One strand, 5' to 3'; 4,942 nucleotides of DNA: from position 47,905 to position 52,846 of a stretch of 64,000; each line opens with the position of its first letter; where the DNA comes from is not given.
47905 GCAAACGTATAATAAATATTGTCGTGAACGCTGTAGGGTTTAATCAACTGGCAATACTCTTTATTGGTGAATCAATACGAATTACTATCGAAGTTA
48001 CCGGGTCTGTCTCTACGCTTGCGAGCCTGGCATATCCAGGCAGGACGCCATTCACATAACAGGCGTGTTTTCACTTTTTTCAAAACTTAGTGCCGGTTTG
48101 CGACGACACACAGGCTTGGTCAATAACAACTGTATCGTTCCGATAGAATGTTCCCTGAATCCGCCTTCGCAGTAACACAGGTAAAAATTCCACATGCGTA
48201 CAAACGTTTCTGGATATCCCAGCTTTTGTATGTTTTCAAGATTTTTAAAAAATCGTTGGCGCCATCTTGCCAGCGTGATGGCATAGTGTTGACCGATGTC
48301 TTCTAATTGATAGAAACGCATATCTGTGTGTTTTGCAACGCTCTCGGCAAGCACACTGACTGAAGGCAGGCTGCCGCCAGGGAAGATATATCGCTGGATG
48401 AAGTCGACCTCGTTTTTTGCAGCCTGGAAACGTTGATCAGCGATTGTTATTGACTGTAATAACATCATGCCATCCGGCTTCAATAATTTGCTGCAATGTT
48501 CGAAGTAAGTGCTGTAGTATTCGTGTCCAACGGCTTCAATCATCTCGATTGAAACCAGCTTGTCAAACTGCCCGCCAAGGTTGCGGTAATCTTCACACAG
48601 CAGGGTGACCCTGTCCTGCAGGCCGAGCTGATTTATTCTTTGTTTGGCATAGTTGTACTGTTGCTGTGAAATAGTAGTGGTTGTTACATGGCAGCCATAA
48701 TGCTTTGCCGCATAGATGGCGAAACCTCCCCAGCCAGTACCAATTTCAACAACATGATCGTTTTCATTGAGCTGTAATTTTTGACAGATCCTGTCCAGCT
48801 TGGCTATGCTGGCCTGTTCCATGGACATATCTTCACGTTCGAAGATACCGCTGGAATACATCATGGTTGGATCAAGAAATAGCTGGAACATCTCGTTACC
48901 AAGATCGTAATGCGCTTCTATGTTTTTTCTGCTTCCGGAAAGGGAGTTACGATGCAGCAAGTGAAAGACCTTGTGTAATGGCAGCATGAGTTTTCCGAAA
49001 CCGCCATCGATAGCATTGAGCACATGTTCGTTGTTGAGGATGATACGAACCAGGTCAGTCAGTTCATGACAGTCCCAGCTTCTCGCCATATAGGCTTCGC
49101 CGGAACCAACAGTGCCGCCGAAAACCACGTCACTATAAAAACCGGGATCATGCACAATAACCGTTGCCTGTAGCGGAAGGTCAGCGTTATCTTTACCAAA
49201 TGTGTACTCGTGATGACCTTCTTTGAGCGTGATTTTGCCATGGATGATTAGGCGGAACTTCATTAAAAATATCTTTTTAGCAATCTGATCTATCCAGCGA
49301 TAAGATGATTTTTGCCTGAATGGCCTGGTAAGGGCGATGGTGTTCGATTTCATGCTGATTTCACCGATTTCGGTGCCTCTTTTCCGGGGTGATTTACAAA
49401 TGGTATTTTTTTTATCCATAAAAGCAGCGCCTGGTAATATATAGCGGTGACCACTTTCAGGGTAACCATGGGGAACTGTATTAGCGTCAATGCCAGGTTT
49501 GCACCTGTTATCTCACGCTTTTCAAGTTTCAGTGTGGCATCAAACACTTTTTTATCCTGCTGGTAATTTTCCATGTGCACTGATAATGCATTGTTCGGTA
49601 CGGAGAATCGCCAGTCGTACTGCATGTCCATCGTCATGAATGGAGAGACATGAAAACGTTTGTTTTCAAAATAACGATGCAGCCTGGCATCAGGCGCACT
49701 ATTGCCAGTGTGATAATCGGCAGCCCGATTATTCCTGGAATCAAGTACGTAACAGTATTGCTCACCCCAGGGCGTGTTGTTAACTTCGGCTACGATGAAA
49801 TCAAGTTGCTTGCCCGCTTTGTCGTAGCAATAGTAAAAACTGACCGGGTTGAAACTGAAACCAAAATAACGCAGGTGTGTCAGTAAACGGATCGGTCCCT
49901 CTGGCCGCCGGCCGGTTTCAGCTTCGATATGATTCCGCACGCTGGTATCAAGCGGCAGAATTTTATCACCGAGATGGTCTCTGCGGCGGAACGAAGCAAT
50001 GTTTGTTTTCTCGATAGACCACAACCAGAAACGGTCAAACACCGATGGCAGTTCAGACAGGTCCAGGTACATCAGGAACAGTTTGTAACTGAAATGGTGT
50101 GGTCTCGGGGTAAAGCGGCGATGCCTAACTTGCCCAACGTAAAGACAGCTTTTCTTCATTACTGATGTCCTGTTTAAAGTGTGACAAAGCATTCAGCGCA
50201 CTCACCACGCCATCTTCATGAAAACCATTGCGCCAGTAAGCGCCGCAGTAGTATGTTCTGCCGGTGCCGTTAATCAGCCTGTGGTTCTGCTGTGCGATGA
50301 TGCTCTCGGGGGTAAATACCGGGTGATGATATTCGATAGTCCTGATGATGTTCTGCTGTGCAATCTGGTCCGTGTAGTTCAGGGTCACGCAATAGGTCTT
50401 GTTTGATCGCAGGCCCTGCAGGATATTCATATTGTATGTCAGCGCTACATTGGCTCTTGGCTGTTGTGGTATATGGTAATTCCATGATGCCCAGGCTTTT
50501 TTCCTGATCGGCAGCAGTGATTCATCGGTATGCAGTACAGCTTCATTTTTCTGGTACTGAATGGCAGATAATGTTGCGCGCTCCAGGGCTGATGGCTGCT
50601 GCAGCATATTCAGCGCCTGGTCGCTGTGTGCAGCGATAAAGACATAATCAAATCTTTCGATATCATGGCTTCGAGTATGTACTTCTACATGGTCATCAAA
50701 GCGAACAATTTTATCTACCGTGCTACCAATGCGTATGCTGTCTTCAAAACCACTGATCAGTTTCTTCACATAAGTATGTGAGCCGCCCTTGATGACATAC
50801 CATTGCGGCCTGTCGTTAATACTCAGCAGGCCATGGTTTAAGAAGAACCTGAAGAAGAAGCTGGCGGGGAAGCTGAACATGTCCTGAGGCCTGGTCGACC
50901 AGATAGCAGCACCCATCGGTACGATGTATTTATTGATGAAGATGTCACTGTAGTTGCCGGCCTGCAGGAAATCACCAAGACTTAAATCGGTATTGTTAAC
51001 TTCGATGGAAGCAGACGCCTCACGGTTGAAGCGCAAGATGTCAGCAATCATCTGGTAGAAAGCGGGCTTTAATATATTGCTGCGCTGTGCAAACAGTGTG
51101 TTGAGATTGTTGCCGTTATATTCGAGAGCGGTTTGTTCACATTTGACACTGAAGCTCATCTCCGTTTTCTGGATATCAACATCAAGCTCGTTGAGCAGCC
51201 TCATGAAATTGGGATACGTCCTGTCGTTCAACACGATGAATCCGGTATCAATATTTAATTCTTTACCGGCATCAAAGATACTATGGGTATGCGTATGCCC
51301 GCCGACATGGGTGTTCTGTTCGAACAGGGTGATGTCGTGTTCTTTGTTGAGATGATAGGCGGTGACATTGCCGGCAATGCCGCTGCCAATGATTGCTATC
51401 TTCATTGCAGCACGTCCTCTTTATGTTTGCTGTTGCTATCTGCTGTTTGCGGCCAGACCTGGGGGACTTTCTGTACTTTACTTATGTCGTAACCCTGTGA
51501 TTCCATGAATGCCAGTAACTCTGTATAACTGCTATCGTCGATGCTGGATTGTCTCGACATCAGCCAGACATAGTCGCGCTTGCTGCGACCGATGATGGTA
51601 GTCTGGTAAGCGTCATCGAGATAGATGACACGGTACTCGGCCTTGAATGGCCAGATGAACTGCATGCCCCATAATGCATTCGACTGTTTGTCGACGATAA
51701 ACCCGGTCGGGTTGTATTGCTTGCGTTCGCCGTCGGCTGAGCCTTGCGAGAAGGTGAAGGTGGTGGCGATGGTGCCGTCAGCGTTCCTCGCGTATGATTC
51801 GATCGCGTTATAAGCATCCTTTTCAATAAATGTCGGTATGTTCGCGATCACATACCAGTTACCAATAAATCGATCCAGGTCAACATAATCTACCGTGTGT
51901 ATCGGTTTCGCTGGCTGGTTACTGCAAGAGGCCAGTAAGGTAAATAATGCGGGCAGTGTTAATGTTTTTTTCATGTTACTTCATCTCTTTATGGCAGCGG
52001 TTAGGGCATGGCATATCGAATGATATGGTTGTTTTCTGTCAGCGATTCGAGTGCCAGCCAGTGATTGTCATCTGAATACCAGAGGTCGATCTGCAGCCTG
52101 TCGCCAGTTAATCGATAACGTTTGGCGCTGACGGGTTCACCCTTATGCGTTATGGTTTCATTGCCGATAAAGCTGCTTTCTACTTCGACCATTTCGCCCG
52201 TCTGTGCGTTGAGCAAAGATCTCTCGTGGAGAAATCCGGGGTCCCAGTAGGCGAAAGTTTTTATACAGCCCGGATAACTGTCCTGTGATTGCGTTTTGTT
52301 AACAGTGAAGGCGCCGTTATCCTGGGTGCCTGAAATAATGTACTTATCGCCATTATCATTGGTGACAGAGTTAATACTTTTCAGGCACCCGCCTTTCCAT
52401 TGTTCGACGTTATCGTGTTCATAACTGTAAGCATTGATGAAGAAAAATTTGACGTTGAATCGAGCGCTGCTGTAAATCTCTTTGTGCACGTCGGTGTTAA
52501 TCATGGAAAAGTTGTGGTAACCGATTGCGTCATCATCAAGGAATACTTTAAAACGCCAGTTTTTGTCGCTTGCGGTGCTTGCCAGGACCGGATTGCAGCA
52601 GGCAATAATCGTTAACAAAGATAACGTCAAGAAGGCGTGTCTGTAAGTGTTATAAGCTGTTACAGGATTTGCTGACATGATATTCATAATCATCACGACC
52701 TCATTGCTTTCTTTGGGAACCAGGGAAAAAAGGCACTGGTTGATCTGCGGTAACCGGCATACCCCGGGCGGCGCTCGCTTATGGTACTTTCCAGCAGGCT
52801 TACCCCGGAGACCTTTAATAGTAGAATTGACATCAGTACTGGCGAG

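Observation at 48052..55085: Eight-gene cfa-centred envelope-modification cluster with serial stop/start overlaps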

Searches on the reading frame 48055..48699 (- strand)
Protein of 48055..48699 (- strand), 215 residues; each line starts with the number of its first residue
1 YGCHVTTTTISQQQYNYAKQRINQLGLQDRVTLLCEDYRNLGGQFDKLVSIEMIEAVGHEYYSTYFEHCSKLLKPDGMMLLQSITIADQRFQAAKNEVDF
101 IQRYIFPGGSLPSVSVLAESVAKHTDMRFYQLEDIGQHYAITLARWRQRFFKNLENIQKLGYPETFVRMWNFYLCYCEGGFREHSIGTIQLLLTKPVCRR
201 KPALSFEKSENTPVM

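Call 65: search_solved_structures(query=window:48055-48699:-, max_evalue=1e-8, show_alignments=5)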
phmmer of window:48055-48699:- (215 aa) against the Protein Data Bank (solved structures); distinct sequences matched with E-value up to 1e-8: 10.
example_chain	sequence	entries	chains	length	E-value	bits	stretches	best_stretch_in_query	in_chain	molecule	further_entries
7qos_A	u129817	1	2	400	4.3e-31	111.4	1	7-205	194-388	Cyclopropane-fatty-acyl-phospholipid synthase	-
5z9o_A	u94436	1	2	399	6.2e-30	107.6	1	1-197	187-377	Cyclopropane-fatty-acyl-phospholipid synthase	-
6bqc_A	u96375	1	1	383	2.9e-29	105.4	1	3-195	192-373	Cyclopropane-fatty-acyl-phospholipid synthase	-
8raq_A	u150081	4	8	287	2.7e-16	63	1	2-195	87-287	Mycolic acid methyltransferase MmaA1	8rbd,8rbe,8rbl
7l9u_A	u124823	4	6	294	9.4e-16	61.2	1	2-195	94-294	S-adenosylmethionine-dependent methyltransferase UmaA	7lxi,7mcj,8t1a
1kp9_A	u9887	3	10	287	1.6e-14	57.2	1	1-184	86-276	CYCLOPROPANE-FATTY-ACYL-PHOSPHOLIPID SYNTHASE 1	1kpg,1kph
1tpy_A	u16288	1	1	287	1.3e-13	54.2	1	2-192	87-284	methoxy mycolic acid synthase 2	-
2fk7_A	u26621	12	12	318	1.5e-13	54.1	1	4-188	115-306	methoxy mycolic acid synthase 4 | Hydroxymycolate synthase MmaA4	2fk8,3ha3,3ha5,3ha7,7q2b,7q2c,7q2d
1l1e_A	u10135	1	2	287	4e-13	52.7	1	1-185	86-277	mycolic acid synthase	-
1kpi_A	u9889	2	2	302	1.5e-09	41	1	2-193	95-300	CYCLOPROPANE-FATTY-ACYL-PHOSPHOLIPID SYNTHASE 2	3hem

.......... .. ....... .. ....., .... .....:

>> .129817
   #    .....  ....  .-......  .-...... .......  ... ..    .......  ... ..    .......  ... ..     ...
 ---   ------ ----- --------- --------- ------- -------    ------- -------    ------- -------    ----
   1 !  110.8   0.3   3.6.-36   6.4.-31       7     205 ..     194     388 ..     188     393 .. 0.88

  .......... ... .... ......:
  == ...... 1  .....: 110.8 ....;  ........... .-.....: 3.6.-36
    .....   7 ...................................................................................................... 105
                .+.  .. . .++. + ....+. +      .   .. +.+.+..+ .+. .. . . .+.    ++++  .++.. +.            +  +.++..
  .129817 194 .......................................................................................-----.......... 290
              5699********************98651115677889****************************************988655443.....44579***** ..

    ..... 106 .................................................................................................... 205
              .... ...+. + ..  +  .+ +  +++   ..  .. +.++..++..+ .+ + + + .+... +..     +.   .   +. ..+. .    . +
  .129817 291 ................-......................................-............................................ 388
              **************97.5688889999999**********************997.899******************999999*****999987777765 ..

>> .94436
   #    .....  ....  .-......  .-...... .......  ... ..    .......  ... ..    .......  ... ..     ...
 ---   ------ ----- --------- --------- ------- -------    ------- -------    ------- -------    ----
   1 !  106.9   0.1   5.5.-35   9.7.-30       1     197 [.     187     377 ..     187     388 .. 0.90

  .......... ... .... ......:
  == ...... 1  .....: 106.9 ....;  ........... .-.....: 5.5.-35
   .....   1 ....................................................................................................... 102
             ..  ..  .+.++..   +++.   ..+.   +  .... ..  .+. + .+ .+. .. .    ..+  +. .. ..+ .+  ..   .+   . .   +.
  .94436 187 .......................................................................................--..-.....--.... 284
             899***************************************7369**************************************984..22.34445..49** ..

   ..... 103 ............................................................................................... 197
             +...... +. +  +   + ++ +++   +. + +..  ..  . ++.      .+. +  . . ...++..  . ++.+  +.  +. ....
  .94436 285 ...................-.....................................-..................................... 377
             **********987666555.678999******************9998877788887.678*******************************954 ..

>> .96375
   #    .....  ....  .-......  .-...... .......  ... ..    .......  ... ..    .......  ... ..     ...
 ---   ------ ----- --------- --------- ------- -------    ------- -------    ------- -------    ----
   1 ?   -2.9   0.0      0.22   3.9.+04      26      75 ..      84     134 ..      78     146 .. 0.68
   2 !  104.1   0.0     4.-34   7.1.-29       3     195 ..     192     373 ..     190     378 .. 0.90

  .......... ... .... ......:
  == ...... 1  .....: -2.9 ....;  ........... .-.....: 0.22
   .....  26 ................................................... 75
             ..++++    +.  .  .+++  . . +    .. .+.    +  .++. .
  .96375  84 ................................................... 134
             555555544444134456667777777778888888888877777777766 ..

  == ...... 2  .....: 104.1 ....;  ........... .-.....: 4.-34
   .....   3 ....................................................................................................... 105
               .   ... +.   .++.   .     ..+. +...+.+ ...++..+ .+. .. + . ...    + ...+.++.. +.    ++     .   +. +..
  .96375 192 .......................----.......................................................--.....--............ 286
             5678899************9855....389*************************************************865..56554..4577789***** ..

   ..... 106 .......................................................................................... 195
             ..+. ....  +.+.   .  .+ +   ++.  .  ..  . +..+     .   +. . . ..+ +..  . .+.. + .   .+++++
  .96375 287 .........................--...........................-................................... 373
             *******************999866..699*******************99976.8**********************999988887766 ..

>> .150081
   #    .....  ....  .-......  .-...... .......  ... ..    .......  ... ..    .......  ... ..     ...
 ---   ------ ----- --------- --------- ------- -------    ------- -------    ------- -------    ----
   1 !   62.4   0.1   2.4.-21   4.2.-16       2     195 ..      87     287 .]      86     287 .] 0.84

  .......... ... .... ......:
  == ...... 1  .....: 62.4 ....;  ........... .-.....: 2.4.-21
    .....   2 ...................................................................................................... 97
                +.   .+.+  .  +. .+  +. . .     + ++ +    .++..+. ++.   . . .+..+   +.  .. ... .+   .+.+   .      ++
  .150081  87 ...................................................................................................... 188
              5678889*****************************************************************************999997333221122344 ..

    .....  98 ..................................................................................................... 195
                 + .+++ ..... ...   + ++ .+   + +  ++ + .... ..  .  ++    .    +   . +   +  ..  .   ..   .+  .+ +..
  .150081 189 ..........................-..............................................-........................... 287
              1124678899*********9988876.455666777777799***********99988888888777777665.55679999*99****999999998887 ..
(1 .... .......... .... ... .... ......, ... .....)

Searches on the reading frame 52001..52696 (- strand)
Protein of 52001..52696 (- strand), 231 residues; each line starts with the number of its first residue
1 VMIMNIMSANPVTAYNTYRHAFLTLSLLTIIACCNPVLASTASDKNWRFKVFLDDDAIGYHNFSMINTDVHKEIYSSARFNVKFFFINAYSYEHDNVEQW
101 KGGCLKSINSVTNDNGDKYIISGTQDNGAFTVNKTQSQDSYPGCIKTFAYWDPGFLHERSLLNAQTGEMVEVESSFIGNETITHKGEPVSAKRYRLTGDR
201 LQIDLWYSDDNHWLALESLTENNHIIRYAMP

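Call 5: search_protein_families(library=pfam, proteins=[window:52001-52696:-], max_evalue=0.01)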
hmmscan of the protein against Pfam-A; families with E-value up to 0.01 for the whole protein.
window:52001-52696:- (231 aa): 1 family
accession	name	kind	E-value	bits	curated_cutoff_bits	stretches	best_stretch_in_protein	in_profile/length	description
PF19630.5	DUF6134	-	1.4e-43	149.6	27.9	1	49-224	1-177/184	Domain of unknown function (DUF6134)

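Call 13: search_protein_families(library=ncbifam, proteins=[window:52001-52696:-], max_evalue=0.001)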
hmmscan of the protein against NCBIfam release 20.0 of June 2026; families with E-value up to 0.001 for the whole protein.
window:52001-52696:- (231 aa): 0 families

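Call 71: search_solved_structures(query=A4, max_evalue=10)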
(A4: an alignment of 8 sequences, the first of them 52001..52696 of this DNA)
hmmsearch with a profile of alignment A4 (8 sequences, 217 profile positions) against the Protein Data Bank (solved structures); distinct sequences matched with E-value up to 10: 1.
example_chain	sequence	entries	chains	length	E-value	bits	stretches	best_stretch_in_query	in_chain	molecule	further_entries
2pd0_A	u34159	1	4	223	1.5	11.6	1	67-119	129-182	Hypothetical protein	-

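Call 73: find_homologous_proteins(query=window:52001-52696:-, max_evalue=0.00001)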
Query window:52001-52696:- (231 aa): 308 proteins with E <= 0.00001 among 416 candidates; the best 120 are listed.
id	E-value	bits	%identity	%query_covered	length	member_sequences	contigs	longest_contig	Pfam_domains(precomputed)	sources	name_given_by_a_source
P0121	2.8e-153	526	98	100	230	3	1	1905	PF19630.6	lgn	-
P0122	6.8e-124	430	80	100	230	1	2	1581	PF19630.6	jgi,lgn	-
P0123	6.2e-96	339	71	88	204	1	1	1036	PF19630.6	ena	-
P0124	1.7e-93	331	63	99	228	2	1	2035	PF19630.6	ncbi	-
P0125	1.8e-93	331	61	100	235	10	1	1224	PF19630.6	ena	-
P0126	1.9e-90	321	64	94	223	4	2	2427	PF19630.6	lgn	-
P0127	2.5e-90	320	60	99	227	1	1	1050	PF19630.6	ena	-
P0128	9.5e-90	319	60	100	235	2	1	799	PF19630.6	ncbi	-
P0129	1.5e-89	318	60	99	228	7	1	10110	PF19630.6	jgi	-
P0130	4.3e-89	316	68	88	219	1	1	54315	PF19630.6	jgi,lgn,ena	-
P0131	4.9e-89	316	67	88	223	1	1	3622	PF19630.6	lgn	-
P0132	1.2e-88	315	65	90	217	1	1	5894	PF19630.6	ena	-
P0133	3.1e-88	314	63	92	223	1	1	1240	PF19630.6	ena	-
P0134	3.9e-88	313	62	97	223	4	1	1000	PF19630.6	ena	-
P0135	4.6e-88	313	61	94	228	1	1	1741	PF19630.6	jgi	-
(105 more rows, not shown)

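Call 79: predict_structure(alignment_id=A6)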
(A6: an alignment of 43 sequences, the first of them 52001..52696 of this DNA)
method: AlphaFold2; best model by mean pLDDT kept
length: 231 residues; sequences in the alignment: 43
mean_pLDDT: 86.9   pTM: 0.74
mean pLDDT of the five models: 86.9, 85.2, 84.2, 84.2, 83.7
residues with pLDDT >= 90: 162; 70-90: 33; 50-70: 21; < 50: 15
segments of 3 or more residues with pLDDT < 50: 1-8, 35-41
pLDDT, mean of each block of 10 residues (from residue 1): 44 59 71 53 80 94 91 95 81 97 96 96 97 97 94 94 97 98 91 96 95 92 90 68
secondary structure, 60 per line:
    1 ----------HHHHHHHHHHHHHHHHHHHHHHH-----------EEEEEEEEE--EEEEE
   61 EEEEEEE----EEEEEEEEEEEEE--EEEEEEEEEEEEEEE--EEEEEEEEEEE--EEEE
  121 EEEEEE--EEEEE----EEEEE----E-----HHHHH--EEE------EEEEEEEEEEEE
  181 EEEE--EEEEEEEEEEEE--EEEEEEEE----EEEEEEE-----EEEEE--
elements in order: H11-33 E45-53 E56-67 E72-84 E87-101 E104-114 E117-126 E129-133 E138-142 H153-157 E160-162 E169-184 E187-198 E201-208 E213-219 E225-229
